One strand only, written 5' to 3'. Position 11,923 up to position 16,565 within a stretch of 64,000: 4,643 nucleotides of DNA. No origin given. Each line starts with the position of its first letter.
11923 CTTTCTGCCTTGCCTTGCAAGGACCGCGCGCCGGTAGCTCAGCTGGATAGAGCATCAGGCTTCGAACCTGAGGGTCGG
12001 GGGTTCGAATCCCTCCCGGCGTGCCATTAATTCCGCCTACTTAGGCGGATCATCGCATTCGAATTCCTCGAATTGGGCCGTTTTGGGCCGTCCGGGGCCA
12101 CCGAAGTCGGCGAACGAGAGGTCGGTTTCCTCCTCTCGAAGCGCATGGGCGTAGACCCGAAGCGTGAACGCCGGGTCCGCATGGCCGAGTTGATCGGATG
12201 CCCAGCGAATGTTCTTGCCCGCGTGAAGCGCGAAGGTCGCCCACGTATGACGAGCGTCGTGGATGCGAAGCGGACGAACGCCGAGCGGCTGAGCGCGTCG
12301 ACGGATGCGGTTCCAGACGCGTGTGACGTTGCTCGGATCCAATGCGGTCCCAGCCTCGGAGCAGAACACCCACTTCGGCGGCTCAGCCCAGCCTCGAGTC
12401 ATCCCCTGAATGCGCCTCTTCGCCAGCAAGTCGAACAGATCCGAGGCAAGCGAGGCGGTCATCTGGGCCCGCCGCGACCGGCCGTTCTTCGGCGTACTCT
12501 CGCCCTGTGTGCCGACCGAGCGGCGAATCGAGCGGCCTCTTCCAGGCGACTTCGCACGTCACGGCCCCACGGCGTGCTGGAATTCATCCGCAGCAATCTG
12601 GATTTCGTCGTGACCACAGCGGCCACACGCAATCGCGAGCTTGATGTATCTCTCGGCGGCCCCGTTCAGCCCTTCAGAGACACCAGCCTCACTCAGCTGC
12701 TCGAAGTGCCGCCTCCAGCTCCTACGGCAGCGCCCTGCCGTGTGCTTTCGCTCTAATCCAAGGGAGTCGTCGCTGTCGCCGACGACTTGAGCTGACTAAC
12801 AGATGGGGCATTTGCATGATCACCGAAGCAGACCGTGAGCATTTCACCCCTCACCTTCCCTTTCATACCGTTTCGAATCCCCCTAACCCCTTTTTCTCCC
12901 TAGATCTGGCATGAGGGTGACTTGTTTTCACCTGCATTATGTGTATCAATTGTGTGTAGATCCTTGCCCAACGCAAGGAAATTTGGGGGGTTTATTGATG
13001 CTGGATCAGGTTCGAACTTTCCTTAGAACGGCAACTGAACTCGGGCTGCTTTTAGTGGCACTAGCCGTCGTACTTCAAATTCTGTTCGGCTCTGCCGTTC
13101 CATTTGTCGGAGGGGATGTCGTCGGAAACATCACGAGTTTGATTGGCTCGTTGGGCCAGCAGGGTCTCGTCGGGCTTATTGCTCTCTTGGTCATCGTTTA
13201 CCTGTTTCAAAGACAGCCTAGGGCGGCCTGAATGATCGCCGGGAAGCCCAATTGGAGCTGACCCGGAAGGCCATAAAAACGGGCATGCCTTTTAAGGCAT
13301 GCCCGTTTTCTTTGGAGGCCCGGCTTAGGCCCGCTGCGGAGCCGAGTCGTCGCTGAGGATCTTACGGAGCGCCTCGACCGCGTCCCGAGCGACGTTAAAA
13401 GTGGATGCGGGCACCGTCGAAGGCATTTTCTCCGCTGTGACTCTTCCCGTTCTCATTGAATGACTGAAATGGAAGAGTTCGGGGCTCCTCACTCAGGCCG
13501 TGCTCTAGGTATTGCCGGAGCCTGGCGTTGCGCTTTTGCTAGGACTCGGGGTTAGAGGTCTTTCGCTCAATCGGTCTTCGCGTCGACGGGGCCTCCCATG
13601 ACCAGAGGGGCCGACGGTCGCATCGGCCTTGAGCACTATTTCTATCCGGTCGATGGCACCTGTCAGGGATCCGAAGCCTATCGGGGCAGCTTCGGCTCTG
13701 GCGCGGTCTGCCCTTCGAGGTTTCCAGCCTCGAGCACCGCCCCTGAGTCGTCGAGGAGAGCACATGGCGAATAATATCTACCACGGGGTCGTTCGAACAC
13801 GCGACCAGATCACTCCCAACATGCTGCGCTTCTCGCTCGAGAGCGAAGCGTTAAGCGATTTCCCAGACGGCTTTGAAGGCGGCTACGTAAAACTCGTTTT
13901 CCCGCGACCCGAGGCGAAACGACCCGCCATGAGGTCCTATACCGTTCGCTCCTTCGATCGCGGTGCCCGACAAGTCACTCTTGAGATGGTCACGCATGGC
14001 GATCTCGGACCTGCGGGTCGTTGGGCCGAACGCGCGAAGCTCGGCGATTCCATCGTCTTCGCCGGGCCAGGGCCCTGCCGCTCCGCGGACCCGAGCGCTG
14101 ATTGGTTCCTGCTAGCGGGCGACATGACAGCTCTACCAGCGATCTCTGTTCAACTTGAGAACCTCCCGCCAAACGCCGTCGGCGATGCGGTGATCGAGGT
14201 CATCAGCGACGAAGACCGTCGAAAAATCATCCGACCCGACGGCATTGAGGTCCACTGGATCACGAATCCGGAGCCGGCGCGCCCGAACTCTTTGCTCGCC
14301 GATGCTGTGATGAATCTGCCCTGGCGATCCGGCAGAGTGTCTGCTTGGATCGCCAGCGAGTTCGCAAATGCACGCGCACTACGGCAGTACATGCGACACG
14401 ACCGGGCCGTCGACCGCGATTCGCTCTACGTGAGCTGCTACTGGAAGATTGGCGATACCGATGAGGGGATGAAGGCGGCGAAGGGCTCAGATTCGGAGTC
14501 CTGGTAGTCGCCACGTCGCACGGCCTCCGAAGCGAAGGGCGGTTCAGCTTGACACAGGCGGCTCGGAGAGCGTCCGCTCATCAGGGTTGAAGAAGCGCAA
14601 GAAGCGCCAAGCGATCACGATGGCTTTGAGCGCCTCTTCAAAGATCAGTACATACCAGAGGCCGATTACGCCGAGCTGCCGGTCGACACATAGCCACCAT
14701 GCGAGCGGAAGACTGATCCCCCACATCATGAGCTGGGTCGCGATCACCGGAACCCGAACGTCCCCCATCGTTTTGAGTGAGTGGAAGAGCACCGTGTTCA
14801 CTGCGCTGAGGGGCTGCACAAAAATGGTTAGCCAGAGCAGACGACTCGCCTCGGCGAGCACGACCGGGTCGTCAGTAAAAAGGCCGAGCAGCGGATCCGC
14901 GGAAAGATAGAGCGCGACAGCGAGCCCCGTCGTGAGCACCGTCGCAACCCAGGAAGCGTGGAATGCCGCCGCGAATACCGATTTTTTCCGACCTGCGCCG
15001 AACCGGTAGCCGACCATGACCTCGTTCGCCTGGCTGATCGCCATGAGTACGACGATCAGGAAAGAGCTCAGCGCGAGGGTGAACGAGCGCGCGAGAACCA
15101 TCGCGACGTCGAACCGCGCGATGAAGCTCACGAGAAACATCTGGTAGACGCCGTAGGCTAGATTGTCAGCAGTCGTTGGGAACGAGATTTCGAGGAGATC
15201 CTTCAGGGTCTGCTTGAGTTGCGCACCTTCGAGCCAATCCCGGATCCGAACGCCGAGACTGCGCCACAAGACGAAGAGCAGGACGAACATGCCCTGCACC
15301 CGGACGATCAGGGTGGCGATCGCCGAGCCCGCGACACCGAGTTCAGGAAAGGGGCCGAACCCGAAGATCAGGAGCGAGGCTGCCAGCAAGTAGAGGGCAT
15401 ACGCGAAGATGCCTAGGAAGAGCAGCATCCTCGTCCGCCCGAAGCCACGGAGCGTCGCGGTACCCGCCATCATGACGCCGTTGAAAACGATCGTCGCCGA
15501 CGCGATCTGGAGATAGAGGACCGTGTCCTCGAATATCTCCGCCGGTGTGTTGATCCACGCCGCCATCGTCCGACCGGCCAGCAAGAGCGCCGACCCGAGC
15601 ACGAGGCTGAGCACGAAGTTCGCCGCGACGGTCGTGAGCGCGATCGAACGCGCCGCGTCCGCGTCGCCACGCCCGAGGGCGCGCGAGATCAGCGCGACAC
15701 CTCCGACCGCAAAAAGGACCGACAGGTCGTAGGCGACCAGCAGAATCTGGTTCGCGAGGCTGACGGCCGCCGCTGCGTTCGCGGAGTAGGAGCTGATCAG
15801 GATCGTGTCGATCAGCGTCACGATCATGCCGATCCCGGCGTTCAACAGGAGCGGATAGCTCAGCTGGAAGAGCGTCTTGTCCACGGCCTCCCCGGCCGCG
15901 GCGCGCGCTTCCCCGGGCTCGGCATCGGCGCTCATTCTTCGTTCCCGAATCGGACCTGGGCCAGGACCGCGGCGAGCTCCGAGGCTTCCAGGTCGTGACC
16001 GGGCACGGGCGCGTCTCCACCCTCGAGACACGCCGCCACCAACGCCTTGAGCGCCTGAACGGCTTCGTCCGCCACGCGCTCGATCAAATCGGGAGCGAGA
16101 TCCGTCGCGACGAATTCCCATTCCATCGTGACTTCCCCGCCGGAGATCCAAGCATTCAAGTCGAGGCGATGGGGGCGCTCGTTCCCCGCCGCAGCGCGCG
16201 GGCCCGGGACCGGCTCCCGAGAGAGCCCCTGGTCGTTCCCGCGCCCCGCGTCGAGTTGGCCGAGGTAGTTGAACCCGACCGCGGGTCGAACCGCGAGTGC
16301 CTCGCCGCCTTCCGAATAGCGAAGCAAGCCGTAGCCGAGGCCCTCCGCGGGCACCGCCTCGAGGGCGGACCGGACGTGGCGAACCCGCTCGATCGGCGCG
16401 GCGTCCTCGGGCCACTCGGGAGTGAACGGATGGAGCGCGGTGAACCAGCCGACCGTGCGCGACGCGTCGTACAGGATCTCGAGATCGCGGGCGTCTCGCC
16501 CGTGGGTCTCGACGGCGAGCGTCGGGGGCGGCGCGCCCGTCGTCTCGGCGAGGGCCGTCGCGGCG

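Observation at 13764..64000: Hybrid FAAL-PKS-NRPS assembly line of about 50 kb in two divergent operons, incomplete at the window edge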

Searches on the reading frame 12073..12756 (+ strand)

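Call 9: search_protein_families(library=pfam, proteins=[window:12073-12756:+], max_evalue=0.001)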
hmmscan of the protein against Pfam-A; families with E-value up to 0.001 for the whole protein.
window:12073-12756:+ (227 aa): 0 families

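Call 19: search_protein_families(library=ncbifam, proteins=[window:12073-12756:+], max_evalue=0.01)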
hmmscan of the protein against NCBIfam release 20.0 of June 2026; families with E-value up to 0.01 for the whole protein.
window:12073-12756:+ (227 aa): 0 families

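Call 21: search_protein_families(library=pfam, proteins=[window:12073-12756:+], max_evalue=10)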
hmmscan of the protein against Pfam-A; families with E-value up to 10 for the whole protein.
window:12073-12756:+ (227 aa): 1 family
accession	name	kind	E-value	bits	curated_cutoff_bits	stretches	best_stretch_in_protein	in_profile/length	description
PF24886.1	DUF7740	-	0.14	12.8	28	1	134-177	19-65/65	Domain of unknown function (DUF7740)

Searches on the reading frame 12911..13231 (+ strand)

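Call 21: search_protein_families(library=pfam, proteins=[window:12911-13231:+], max_evalue=10)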
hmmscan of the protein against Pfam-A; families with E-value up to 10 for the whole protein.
window:12911-13231:+ (106 aa): 1 family
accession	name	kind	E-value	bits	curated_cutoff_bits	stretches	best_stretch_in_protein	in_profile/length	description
PF11190.13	DUF2976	-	0.81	10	28.2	1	20-100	7-82/87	Protein of unknown function (DUF2976)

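Call 84: search_protein_families(library=pfam, proteins=[window:12911-13231:+], max_evalue=0.01)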
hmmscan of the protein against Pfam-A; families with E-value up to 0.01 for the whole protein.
window:12911-13231:+ (106 aa): 0 families

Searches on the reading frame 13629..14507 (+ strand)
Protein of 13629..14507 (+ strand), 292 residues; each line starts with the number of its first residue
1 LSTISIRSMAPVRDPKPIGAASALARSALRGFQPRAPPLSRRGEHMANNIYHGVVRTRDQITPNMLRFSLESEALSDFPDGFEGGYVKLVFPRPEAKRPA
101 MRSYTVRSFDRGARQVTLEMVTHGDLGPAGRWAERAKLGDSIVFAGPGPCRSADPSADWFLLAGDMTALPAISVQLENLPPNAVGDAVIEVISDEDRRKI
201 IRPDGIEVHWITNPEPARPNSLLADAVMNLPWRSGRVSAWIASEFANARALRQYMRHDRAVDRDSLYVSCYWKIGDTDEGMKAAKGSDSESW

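Call 6: search_protein_families(library=pfam, proteins=[window:13629-14507:+], max_evalue=0.00001)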
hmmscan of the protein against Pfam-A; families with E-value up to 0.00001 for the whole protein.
window:13629-14507:+ (292 aa): 2 families
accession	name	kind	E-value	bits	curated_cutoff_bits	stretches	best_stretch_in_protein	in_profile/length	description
PF04954.18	SIP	-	1.4e-33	116.4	26.3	1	157-274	1-118/119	Siderophore-interacting protein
PF08021.17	FAD_binding_9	-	1e-24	87.5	23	2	94-148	63-117/120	Siderophore-interacting FAD-binding domain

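Call 19: search_protein_families(library=ncbifam, proteins=[window:13629-14507:+], max_evalue=0.01)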
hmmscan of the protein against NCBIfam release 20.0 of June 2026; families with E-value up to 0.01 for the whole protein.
window:13629-14507:+ (292 aa): 0 families

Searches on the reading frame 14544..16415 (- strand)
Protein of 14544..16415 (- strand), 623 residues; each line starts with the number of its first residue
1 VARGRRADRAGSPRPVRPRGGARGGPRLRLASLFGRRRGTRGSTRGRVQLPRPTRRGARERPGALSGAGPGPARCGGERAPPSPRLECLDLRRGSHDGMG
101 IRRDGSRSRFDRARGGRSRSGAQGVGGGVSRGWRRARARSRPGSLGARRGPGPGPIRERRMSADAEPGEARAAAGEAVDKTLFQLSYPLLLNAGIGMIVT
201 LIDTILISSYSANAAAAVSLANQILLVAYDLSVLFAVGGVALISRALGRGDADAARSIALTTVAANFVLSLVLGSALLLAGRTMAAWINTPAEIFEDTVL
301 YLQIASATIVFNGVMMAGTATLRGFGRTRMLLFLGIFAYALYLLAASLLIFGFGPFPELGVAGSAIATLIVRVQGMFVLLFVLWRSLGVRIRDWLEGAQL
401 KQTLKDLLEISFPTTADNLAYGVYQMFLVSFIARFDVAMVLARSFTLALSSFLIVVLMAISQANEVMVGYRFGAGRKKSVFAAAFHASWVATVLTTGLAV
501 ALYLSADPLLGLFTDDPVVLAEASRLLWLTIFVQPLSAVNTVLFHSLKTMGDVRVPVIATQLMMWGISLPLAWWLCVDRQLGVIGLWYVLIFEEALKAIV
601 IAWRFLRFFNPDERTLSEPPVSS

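Call 6: search_protein_families(library=pfam, proteins=[window:14544-16415:-], max_evalue=0.00001)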
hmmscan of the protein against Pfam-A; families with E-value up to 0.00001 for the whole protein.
window:14544-16415:- (623 aa): 1 family
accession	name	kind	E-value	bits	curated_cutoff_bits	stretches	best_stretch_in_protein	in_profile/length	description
PF01554.23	MatE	-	2.8e-38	131.6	24.9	2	413-574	1-161/161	MatE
